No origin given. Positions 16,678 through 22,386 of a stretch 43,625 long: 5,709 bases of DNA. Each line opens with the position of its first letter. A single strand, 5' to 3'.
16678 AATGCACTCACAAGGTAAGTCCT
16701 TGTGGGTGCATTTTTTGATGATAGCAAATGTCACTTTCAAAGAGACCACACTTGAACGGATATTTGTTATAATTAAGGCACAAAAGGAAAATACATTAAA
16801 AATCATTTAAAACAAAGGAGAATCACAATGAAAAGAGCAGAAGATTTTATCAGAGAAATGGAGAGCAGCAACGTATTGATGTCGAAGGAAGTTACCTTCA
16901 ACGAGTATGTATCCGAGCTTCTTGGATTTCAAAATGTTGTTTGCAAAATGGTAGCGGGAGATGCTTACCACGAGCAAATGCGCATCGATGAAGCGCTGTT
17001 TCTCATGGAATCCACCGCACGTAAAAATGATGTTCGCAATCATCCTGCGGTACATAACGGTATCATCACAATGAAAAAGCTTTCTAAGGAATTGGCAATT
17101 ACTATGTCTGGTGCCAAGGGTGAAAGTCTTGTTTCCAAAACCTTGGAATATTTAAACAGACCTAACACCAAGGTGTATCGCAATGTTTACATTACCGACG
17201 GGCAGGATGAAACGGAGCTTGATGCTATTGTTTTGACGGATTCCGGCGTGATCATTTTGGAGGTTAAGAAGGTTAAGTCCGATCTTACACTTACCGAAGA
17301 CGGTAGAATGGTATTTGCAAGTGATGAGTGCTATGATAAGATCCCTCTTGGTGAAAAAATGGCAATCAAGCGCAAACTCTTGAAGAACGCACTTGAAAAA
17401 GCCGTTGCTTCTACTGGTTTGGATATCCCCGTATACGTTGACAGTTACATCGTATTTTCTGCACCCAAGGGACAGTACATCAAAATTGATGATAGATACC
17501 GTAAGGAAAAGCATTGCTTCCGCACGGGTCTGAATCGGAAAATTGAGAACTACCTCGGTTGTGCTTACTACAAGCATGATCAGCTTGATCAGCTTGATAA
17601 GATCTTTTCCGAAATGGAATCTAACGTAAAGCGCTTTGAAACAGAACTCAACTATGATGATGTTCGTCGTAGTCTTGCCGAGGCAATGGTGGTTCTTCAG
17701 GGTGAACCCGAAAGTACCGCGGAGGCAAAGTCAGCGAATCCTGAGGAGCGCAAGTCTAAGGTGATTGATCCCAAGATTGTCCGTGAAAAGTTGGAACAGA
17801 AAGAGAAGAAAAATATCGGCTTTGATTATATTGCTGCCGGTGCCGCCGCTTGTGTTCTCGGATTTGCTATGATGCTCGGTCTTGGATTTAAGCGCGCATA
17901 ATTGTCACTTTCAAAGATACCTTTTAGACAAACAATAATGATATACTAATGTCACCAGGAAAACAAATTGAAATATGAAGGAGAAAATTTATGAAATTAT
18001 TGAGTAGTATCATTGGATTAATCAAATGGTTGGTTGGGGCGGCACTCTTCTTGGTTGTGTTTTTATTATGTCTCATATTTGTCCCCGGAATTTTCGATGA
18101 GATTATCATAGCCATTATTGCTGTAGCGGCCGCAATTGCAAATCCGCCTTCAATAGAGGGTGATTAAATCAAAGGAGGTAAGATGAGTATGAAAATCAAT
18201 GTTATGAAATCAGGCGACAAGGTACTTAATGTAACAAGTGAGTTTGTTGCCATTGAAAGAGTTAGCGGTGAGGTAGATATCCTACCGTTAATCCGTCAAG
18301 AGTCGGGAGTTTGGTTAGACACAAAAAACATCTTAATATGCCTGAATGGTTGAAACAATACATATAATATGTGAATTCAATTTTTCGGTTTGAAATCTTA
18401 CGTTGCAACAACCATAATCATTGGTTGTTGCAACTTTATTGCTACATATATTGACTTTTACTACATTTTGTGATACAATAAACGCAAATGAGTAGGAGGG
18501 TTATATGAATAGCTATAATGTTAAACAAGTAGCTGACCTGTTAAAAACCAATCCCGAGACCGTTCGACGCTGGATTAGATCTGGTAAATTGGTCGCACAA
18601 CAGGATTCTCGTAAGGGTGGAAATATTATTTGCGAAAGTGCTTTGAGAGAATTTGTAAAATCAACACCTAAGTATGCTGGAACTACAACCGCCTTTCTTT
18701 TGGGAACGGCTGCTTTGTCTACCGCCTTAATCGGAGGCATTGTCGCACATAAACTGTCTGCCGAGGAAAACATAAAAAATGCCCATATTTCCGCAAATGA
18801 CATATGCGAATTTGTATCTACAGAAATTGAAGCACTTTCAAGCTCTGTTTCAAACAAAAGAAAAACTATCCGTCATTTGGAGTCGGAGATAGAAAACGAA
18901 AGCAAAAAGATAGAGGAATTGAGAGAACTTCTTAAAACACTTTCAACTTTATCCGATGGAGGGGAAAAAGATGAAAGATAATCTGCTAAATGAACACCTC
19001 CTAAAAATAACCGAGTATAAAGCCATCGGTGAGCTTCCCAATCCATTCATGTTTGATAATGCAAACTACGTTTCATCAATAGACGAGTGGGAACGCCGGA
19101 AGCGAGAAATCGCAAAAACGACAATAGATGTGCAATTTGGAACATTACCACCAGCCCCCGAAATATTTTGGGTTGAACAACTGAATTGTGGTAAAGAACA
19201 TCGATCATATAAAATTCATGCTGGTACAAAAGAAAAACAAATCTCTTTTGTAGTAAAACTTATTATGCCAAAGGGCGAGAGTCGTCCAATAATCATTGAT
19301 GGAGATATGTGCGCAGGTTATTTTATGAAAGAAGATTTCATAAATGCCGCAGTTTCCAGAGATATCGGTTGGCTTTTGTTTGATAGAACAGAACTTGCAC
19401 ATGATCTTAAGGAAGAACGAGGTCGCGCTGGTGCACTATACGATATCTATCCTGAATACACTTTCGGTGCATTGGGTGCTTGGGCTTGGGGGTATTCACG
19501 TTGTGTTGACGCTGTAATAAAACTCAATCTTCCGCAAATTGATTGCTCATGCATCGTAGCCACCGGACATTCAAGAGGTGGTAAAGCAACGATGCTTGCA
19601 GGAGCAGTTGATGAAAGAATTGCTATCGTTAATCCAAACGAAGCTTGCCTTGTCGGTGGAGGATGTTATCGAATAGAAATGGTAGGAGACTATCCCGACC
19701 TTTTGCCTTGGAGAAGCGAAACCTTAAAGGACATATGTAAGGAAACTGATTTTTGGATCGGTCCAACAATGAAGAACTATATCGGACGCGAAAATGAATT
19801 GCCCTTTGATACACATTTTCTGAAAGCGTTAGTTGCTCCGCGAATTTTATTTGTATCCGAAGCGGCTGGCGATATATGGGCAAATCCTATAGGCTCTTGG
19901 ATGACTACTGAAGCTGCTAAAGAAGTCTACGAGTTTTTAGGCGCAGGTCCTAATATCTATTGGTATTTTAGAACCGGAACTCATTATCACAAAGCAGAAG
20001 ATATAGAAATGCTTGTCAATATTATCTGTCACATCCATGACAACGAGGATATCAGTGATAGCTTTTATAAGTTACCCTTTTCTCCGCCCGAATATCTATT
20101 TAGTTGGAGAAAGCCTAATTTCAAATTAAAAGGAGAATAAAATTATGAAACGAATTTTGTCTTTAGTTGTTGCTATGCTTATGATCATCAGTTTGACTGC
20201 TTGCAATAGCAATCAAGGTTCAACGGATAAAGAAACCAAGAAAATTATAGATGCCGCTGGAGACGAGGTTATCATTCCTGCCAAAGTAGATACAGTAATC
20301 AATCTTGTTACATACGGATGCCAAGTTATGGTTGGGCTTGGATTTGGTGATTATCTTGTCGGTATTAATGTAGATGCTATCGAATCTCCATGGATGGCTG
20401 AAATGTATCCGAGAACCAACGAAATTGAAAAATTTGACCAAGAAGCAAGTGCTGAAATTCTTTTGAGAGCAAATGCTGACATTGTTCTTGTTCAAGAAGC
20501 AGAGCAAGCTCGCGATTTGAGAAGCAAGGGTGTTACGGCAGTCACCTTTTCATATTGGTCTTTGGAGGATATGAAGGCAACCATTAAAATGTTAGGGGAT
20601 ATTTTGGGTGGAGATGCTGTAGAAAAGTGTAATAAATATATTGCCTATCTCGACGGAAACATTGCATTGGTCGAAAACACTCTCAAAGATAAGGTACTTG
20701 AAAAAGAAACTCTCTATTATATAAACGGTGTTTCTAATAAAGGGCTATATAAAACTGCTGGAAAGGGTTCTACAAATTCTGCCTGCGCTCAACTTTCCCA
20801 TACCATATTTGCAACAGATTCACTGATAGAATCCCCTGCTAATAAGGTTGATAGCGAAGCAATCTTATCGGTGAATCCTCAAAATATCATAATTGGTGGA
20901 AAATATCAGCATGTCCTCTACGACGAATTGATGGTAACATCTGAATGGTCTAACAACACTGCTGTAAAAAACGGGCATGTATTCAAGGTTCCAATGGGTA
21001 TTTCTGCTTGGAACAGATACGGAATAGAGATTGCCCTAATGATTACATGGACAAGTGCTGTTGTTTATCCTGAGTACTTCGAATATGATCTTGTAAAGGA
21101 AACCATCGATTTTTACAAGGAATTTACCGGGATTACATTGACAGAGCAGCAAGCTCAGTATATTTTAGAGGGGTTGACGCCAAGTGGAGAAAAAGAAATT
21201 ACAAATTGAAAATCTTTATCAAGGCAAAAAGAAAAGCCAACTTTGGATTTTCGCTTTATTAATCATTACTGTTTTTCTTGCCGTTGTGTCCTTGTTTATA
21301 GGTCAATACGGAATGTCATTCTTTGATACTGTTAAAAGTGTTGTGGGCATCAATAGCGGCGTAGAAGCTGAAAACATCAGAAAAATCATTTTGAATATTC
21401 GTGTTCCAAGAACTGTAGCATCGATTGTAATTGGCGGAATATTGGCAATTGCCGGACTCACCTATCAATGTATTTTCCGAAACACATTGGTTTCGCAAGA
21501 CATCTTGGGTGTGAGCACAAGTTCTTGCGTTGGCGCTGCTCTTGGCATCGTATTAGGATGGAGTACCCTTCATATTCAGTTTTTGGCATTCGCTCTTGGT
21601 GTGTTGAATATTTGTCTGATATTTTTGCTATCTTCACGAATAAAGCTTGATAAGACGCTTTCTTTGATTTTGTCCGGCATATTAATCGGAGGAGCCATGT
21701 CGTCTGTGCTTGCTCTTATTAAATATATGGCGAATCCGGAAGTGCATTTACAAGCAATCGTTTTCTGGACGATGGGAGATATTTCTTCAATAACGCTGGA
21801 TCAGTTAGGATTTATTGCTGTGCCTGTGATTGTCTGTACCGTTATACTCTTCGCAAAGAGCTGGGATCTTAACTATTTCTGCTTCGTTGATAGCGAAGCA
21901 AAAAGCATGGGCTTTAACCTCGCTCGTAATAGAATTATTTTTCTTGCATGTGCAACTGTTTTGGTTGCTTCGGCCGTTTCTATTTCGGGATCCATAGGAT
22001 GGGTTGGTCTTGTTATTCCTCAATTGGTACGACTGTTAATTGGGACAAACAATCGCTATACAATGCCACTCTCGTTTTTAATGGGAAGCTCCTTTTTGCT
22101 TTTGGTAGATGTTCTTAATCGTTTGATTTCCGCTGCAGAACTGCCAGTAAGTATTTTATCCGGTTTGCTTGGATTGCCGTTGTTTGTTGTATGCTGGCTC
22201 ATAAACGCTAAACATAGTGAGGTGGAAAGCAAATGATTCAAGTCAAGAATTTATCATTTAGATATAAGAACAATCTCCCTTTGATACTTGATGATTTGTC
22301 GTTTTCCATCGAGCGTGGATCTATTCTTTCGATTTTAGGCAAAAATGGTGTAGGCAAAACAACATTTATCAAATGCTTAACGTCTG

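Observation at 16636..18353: Triplicated 19-bp box at an invariant 20-nt distance from extended -10 elements defines a private regulon (NERD protein + two small ORFs)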

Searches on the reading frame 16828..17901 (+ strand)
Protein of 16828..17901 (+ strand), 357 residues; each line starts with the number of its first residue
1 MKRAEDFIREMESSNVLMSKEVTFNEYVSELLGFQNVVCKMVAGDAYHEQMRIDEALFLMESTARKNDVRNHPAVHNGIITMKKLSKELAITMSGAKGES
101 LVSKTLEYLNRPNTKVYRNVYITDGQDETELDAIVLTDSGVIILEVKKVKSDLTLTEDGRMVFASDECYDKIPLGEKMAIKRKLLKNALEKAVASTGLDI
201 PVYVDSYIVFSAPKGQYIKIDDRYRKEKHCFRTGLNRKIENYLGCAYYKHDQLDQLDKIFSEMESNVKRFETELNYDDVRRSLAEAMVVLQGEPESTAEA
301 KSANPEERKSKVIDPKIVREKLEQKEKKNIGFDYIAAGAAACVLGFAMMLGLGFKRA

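Call 7: search_protein_families(library=pfam, proteins=[window:16828-17901:+], max_evalue=0.01)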
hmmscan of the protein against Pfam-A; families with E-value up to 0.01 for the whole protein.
window:16828-17901:+ (357 aa): 1 family
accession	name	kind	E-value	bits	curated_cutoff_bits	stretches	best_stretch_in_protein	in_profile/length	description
PF08378.17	NERD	-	3.5e-12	47.2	22.1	1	94-211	1-111/111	Nuclease-related domain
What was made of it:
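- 16828..17901 (+): NERD-domain protein with a hydrophobic C-terminal tail; target of P1 and P2. Pfam NERD 3.5e-12 (call 7).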

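Call 36: search_protein_families(library=padloc, proteins=[window:16828-17901:+], max_evalue=0.01)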
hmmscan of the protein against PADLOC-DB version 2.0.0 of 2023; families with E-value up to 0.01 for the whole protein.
window:16828-17901:+ (357 aa): 2 families
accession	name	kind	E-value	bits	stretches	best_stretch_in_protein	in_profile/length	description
PDLC03921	MkoA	-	0.00018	17.3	1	115-262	30-180/1607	-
PDLC02512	PglW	-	0.00045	16.2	1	116-287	36-190/1403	PglW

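Call 37: search_protein_families(library=ncbifam, proteins=[window:16828-17901:+], max_evalue=0.01)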
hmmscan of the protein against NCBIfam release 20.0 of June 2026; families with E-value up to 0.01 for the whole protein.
window:16828-17901:+ (357 aa): 2 families
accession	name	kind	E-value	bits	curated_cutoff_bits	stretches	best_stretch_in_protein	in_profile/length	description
NF047741.1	antiphage_MADS6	equivalog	6.9e-07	28.2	460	1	113-232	29-141/612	methylation-associated defense system protein kinase MAD6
NF010491.0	PRK13912.1-2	equivalog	0.0095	15.7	225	0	191-277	69-152/180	nuclease NucT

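Call 73: search_protein_families(library=phrogs, proteins=[window:16828-17901:+], max_evalue=0.001)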
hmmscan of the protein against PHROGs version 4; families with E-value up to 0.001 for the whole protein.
window:16828-17901:+ (357 aa): 0 families

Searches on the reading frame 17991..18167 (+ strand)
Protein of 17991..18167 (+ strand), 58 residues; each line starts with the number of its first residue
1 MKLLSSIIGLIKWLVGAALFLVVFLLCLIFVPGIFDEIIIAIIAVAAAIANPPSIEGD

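Call 7: search_protein_families(library=pfam, proteins=[window:17991-18167:+], max_evalue=0.01)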
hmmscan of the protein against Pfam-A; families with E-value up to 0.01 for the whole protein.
window:17991-18167:+ (58 aa): 0 families

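Call 36: search_protein_families(library=padloc, proteins=[window:17991-18167:+], max_evalue=0.01)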
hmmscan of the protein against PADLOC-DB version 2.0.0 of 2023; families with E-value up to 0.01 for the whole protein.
window:17991-18167:+ (58 aa): 0 families

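Call 37: search_protein_families(library=ncbifam, proteins=[window:17991-18167:+], max_evalue=0.01)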
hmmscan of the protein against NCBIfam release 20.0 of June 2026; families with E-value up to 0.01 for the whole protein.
window:17991-18167:+ (58 aa): 0 families

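Call 73: search_protein_families(library=phrogs, proteins=[window:17991-18167:+], max_evalue=0.001)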
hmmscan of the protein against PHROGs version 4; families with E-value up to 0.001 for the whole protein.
window:17991-18167:+ (58 aa): 0 families
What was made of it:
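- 17991..18167 (+): 58-aa hydrophobic (membrane) peptide; target of P3. No family hit (calls 7, 36, 37, 73).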

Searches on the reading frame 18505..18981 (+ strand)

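Call 7: search_protein_families(library=pfam, proteins=[window:18505-18981:+], max_evalue=0.01)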
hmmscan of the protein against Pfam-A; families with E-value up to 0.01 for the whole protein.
window:18505-18981:+ (158 aa): 7 families
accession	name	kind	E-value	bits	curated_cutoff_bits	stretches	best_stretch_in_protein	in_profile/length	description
PF12728.13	HTH_17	-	4e-10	40.2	27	1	4-53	2-49/51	Helix-turn-helix domain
PF00376.29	MerR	-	3.2e-05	24.1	28.2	1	6-37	2-33/38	MerR family regulatory protein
PF13411.12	MerR_1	-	0.00082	19.9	21.6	1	4-36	1-31/69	MerR HTH family regulatory protein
PF13542.12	HTH_Tnp_ISL3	-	0.00096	19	27.4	1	2-25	26-48/51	Helix-turn-helix domain of transposase family ISL3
PF11685.13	DUF3281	-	0.0041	17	24.1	1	64-129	4-69/267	Protein of unknown function (DUF3281)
PF21531.3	Rv2175c_wHTH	-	0.0092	16.4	27.1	0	4-34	16-46/57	DNA-binding protein Rv2175c, wHTH domain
PF05859.17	Mis12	-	0.0098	16.1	25.7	0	104-151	117-164/231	Mis12 protein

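Call 36: search_protein_families(library=padloc, proteins=[window:18505-18981:+], max_evalue=0.01)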
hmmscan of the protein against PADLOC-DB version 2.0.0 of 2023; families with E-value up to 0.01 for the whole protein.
window:18505-18981:+ (158 aa): 2 families
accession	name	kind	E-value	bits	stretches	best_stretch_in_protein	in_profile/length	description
PDLC04133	mad1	-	6.3e-07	27.6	1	4-51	6-51/60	mads_1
PDLC03863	LmuB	-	0.0024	14.6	1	93-148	335-390/610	-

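Call 37: search_protein_families(library=ncbifam, proteins=[window:18505-18981:+], max_evalue=0.01)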
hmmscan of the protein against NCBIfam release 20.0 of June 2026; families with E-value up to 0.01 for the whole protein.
window:18505-18981:+ (158 aa): 4 families
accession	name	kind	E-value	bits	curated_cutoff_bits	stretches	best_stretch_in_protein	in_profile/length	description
NF033787.1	HTH_BldC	subfamily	6.6e-05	22.7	77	1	6-30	5-29/49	BldC family transcriptional regulator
TIGR01764.1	excise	domain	0.00058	20.2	28.8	1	6-32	4-30/49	excisionase family DNA-binding protein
NF052320.1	Cbp1_fam_LP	subfamily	0.007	15.9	90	1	102-147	84-129/286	Cbp1 family collagen-binding glycoprotein adhesin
NF004434.0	PRK05771.3-3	equivalog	0.007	14.9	777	1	78-149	203-275/686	V-type ATP synthase subunit I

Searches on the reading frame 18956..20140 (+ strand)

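Call 7: search_protein_families(library=pfam, proteins=[window:18956-20140:+], max_evalue=0.01)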
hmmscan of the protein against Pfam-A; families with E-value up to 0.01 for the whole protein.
window:18956-20140:+ (394 aa): 1 family
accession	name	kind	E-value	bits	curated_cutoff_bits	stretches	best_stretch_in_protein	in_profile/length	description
PF22244.2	GCE_fung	-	4.8e-45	154.6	27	1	88-329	2-231/231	Glucuronyl esterase, fungi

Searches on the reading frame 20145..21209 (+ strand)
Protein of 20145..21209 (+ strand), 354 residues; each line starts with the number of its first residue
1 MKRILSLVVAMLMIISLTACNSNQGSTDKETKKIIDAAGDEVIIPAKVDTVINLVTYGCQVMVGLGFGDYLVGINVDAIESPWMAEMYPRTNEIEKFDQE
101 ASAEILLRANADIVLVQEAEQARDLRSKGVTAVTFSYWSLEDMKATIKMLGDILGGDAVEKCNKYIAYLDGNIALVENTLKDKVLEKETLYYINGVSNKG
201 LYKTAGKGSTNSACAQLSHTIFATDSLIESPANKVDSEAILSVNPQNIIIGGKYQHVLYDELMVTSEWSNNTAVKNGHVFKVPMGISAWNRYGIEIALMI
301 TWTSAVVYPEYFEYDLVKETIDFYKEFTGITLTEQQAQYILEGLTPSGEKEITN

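Call 8: search_protein_families(library=pfam, proteins=[window:20145-21209:+], max_evalue=0.01)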
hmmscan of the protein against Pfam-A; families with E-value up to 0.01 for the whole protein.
window:20145-21209:+ (354 aa): 1 family
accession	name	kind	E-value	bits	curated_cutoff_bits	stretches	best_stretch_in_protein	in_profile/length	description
PF01497.23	Peripla_BP_2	-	2.9e-12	46.9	27.5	1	99-282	47-231/235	Periplasmic binding protein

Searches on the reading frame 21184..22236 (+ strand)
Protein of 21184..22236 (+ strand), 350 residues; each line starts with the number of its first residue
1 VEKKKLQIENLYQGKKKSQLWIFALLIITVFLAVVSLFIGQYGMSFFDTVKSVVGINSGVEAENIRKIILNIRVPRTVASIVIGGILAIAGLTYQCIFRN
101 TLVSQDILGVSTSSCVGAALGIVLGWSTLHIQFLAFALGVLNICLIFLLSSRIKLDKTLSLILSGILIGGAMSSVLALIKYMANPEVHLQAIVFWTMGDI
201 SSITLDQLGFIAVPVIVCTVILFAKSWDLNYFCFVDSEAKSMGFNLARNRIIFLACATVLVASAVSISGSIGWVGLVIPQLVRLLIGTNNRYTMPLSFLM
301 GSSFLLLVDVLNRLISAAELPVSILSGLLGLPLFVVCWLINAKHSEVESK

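Call 8: search_protein_families(library=pfam, proteins=[window:21184-22236:+], max_evalue=0.01)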
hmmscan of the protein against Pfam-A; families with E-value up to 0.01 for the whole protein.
window:21184-22236:+ (350 aa): 2 families
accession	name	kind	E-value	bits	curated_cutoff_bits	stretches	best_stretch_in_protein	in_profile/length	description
PF01032.23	FecCD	-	3.1e-70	237.1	26.5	1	29-336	2-307/311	FecCD transport family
PF00950.22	ABC-3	-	1.2e-08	35.3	20.1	1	77-306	9-226/258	ABC 3 transport family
